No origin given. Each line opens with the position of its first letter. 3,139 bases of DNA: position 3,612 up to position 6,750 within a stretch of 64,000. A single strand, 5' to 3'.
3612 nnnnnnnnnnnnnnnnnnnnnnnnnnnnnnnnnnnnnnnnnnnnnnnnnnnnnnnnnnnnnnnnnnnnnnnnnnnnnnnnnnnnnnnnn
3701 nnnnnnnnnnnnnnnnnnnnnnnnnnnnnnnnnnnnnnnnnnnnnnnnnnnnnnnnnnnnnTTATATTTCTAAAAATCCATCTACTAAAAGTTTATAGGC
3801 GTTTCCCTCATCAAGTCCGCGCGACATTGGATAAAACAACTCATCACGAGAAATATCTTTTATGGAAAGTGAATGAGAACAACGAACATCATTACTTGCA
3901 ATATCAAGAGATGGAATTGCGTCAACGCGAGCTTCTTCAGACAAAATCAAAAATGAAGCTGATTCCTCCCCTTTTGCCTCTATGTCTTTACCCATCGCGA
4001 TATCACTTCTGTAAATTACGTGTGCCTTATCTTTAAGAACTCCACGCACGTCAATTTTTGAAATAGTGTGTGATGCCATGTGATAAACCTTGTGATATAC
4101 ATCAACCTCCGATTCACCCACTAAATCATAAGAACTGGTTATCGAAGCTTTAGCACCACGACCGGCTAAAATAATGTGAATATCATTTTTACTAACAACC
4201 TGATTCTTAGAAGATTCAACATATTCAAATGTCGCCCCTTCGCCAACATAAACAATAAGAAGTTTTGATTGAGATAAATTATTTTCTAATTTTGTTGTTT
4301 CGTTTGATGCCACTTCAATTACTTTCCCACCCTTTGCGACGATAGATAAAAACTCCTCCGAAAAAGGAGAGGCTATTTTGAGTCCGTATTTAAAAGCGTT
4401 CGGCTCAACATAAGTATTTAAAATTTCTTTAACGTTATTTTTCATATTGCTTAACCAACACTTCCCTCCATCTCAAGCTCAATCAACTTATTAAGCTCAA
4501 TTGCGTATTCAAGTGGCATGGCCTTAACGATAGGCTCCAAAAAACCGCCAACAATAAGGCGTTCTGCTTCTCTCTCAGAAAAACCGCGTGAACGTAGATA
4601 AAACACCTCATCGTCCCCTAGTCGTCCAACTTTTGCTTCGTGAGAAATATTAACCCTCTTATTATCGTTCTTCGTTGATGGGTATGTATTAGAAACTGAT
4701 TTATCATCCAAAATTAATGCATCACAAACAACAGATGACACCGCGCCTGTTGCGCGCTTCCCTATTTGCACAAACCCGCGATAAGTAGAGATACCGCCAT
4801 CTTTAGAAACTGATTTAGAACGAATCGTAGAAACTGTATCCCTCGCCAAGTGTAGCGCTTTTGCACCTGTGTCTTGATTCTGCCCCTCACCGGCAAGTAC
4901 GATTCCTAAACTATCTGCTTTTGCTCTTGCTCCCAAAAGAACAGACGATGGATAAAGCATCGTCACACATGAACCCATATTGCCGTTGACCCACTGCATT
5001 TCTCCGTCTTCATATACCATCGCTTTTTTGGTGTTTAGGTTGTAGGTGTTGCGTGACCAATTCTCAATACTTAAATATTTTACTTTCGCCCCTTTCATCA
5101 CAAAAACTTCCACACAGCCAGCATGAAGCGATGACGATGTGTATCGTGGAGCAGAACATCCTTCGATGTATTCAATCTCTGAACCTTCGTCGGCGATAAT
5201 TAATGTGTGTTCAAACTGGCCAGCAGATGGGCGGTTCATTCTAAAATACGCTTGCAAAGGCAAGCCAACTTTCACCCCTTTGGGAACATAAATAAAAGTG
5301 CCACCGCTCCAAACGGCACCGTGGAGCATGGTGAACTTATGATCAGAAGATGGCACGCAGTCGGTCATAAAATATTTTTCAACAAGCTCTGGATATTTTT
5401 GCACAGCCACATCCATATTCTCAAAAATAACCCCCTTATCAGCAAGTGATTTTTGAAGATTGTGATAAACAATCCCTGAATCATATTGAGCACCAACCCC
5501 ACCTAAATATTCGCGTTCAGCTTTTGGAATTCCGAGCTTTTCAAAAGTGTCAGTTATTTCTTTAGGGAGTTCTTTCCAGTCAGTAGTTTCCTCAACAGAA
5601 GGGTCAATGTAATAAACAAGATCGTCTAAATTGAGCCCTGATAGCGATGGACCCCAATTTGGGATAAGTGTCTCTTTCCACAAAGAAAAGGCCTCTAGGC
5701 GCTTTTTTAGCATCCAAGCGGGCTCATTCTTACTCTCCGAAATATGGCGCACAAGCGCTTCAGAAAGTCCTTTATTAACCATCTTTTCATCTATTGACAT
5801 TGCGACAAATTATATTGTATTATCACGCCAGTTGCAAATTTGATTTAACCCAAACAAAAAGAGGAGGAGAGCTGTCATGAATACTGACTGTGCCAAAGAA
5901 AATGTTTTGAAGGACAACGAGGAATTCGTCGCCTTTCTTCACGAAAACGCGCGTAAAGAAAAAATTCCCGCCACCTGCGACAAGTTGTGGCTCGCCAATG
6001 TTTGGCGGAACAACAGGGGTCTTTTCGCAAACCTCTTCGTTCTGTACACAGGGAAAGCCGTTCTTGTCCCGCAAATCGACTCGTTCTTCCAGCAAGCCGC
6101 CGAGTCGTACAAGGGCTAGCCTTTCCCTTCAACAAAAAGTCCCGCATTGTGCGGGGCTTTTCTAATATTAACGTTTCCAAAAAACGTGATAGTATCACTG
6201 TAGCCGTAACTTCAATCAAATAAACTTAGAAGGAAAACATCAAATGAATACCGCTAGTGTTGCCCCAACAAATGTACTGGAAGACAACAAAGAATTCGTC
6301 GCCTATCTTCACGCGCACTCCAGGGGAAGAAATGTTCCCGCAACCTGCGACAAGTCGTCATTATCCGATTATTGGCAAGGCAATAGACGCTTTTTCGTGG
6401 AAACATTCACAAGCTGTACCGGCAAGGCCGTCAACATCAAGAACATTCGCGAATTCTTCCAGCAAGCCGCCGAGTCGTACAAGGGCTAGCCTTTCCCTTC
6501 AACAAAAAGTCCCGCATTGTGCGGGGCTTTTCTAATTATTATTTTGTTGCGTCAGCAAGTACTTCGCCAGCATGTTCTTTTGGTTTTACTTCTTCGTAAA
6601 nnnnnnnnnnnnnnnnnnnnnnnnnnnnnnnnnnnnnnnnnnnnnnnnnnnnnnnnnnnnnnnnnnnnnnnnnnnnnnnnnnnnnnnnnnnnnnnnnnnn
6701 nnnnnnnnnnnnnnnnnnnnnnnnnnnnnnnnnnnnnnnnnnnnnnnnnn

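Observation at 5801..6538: Tandem paralogous small GC-rich proteins with identical 3' ends and terminators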

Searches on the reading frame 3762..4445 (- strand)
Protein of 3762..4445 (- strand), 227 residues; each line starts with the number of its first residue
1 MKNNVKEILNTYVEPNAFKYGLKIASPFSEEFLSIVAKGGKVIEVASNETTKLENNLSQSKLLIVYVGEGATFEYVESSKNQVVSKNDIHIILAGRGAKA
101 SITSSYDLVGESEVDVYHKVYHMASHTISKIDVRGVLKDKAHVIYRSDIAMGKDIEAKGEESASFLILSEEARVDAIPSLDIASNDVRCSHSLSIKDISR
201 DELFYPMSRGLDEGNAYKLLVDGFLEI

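Call 7: search_protein_families(library=pfam, proteins=[window:3762-4445:-], max_evalue=1)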
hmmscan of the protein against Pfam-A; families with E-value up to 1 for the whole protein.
window:3762-4445:- (227 aa): 1 family
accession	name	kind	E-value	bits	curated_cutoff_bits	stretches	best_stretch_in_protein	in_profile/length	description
PF01458.23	SUFBD_core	-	5.9e-39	134.3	27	1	54-224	61-232/232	SUF system FeS cluster assembly, SufBD core domain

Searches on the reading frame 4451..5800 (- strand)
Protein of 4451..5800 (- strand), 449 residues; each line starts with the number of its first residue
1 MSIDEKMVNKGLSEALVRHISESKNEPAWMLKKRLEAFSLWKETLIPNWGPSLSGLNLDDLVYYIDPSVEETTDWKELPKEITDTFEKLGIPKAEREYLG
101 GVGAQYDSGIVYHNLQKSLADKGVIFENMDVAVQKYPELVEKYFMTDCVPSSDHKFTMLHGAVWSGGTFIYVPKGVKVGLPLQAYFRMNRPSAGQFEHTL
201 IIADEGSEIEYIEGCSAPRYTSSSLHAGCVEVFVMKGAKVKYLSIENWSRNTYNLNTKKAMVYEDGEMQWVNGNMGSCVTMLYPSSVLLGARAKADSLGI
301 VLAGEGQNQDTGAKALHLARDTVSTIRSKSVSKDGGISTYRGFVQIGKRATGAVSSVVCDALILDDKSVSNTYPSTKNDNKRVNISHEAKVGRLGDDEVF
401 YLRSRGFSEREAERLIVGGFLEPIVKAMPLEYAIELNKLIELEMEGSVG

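Call 7: search_protein_families(library=pfam, proteins=[window:4451-5800:-], max_evalue=1)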
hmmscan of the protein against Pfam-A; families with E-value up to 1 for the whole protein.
window:4451-5800:- (449 aa): 2 families
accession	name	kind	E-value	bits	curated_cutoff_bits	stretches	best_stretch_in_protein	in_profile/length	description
PF01458.23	SUFBD_core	-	3.1e-74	249.8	27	1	186-420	1-232/232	SUF system FeS cluster assembly, SufBD core domain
PF19295.5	SufBD_N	-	7.3e-09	36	23.5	1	113-183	102-171/172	SufBD protein N-terminal region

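Call 89: find_homologous_proteins(query=window:4451-5797:-, max_evalue=1e-100)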
Query window:4451-5797:- (448 aa): 7965 proteins with E <= 1e-100 among 8000 candidates; the best 120 are listed.
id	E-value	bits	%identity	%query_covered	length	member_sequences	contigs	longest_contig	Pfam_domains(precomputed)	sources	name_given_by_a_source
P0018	2.4e-298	1007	99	100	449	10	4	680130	PF01458.24,PF19295.6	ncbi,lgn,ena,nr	ncbi:MAG: Fe-S cluster assembly protein SufB [Parcubacteria group bacterium LiPW_30]|nr:MAG: Fe-S cl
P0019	1.0e-280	949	94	99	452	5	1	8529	PF01458.24,PF19295.6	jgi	jgi:Fe-S cluster assembly protein SufB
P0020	3.3e-253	858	81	100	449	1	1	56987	PF01458.24,PF19295.6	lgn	-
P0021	1.1e-234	797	78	98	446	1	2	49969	PF01458.24,PF19295.6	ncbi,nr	ncbi:MAG: Fe-S cluster assembly protein SufB [Parcubacteria group bacterium]|nr:Fe-S cluster assembl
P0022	5.7e-233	791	78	98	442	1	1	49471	PF01458.24,PF19295.6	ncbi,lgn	-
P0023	7.8e-233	791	78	98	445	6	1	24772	PF01458.24,PF19295.6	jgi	jgi:Fe-S cluster assembly protein SufB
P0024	2.0e-232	790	78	98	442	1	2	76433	PF01458.24,PF19295.6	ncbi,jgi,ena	-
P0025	1.2e-230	784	75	98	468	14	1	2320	PF01458.24,PF19295.6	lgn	-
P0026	7.3e-230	781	75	98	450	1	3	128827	PF01458.24,PF19295.6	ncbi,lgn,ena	ncbi:MAG: Fe-S cluster assembly protein SufB [Patescibacteria group bacterium]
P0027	9.7e-229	777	77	98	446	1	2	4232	PF01458.24,PF19295.6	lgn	-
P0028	1.3e-228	777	75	98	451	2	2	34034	PF01458.24,PF19295.6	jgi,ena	jgi:Fe-S cluster assembly protein SufB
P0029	1.8e-228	777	74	100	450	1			PF01458.24,PF19295.6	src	-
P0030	1.4e-227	774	75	98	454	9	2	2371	PF01458.24,PF19295.6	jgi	jgi:Fe-S cluster assembly protein SufB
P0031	1.7e-226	770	74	98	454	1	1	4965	PF01458.24,PF19295.6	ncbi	-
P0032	3.4e-226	769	74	98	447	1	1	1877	PF01458.24,PF19295.6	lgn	-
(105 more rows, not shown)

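Call 90: find_encoding_contigs(protein=P0020, flank=6000, max_places=2)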
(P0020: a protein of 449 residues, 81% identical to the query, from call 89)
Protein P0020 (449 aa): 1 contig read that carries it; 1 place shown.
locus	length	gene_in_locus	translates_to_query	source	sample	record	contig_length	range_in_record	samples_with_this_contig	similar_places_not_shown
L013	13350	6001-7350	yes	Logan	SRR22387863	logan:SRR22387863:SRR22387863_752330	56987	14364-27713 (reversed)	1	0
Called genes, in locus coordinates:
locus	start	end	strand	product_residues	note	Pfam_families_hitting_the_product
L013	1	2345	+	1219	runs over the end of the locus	PF04997:RNA_pol_Rpb1_1, PF00623:RNA_pol_Rpb1_2, PF04983:RNA_pol_Rpb1_3, PF05000:RNA_pol_Rpb1_4, PF04998:RNA_pol_Rpb1_5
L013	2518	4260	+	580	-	PF01807:Zn_ribbon_DnaG, PF08275:DNAG_N, PF13662:Toprim_4, PF01751:Toprim, PF13155:Toprim_2, PF13362:Toprim_3 (weak)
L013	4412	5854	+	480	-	PF03979:Sigma70_r1_1, PF00140:Sigma70_r1_2, PF04542:Sigma70_r2, PF04539:Sigma70_r3, PF04545:Sigma70_r4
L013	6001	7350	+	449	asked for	PF19295:SufBD_N, PF01458:SUFBD_core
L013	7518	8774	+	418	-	PF01458:SUFBD_core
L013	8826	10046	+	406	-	PF00155:Aminotran_1_2 (weak), PF00266:Aminotran_5, PF01053:Cys_Met_Meta_PP (weak)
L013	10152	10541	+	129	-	PF01592:NifU_N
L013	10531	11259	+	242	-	PF02463:SMC_N, PF13175:AAA_15 (weak), PF13555:AAA_29 (faint), PF00005:ABC_tran, PF13304:AAA_21 (faint)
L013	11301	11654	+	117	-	PF01883:FeS_assembly_P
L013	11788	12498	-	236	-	PF13462:Thioredoxin_4, PF13098:Thioredoxin_2, PF01323:DSBA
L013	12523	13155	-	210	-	-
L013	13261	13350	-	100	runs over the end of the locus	PF00076:RRM_1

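Call 91: find_encoding_contigs(protein=P0024, flank=6000, max_places=2)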
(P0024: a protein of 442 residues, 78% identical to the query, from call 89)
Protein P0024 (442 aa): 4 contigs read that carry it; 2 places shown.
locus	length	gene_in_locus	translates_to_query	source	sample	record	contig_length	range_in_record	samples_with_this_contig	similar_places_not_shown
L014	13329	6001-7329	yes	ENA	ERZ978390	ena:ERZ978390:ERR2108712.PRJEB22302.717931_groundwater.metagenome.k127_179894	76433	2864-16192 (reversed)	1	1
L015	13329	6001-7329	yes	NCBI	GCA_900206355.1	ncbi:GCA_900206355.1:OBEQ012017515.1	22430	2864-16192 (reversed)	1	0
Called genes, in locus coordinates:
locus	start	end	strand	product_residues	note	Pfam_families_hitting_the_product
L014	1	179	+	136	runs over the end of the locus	-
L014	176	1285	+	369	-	PF01420:Methylase_S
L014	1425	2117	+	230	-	PF06414:Zeta_toxin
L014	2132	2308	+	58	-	-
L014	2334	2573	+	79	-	PF01420:Methylase_S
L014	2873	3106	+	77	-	-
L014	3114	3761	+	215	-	PF02661:Fic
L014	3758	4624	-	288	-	PF00763:THF_DHG_CYH, PF02882:THF_DHG_CYH_C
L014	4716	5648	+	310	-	PF00491:Arginase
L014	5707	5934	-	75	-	-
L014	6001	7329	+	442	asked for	PF19295:SufBD_N, PF01458:SUFBD_core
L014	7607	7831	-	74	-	-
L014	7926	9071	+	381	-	PF01458:SUFBD_core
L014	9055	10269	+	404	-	PF00155:Aminotran_1_2, PF00266:Aminotran_5, PF01053:Cys_Met_Meta_PP, PF01041:DegT_DnrJ_EryC1 (faint)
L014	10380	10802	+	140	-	-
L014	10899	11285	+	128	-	PF01592:NifU_N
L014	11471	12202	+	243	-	PF02463:SMC_N (weak), PF00005:ABC_tran, PF13304:AAA_21 (faint)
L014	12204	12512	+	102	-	PF01883:FeS_assembly_P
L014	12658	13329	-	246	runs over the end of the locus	PF13098:Thioredoxin_2 (faint), PF01323:DSBA, PF18400:Thioredoxin_12 (faint), PF13462:Thioredoxin_4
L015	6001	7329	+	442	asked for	PF19295:SufBD_N, PF01458:SUFBD_core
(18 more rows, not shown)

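Call 98: search_protein_families(library=pfam, proteins=[L014:5710-5934:-, L014:7610-7831:-, L014:10380-10799:+], max_evalue=1)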
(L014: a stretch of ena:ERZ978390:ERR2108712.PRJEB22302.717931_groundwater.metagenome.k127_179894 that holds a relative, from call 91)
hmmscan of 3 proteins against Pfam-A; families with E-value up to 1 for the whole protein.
L014:5710-5934:- (75 aa): 3 families
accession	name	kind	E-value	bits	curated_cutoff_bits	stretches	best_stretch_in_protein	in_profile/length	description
PF17782.7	DprA_WH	-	0.0044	17.5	22.9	1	30-63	28-61/61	DprA winged helix domain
PF01726.22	LexA_DNA_bind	-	0.19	12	23.7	0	4-62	3-61/65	LexA DNA binding domain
PF19110.5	DUF5797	-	0.24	11.6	25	1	4-59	84-141/163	Family of unknown function (DUF5797)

L014:7610-7831:- (74 aa): 2 families
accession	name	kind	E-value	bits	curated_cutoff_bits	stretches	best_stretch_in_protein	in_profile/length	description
PF20008.5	DUF6429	-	0.019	15.1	31.6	1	32-64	32-65/71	Domain of unknown function (DUF6429)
PF21136.3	MUS81-like_WH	-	0.073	13.9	27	1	31-62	54-85/86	Crossover junction endonuclease MUS81-like, winged helix domain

L014:10380-10799:+ (140 aa): 0 families

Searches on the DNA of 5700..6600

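Call 76: search_rna_families(source=window, start=5700, end=6600, threshold=evalue, max_evalue=1)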
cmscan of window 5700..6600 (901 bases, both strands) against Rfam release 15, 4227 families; matches with E-value up to 1: 4.
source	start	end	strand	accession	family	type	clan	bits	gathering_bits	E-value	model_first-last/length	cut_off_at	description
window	6049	6162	+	RF00512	Leu_leader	Cis-reg; leader;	-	18.6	50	0.44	1-148/148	no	Leucine operon leader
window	6131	6309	-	RF00022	GcvB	Gene;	-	18.1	42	0.18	1-204/204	no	GcvB RNA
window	6132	6189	-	RF00512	Leu_leader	Cis-reg; leader;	-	17.5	50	0.85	1-148/148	no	Leucine operon leader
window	6506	6546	-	RF00195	RsmY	Gene; sRNA;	CL00106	16.1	57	0.21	82-121/121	no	RsmY RNA family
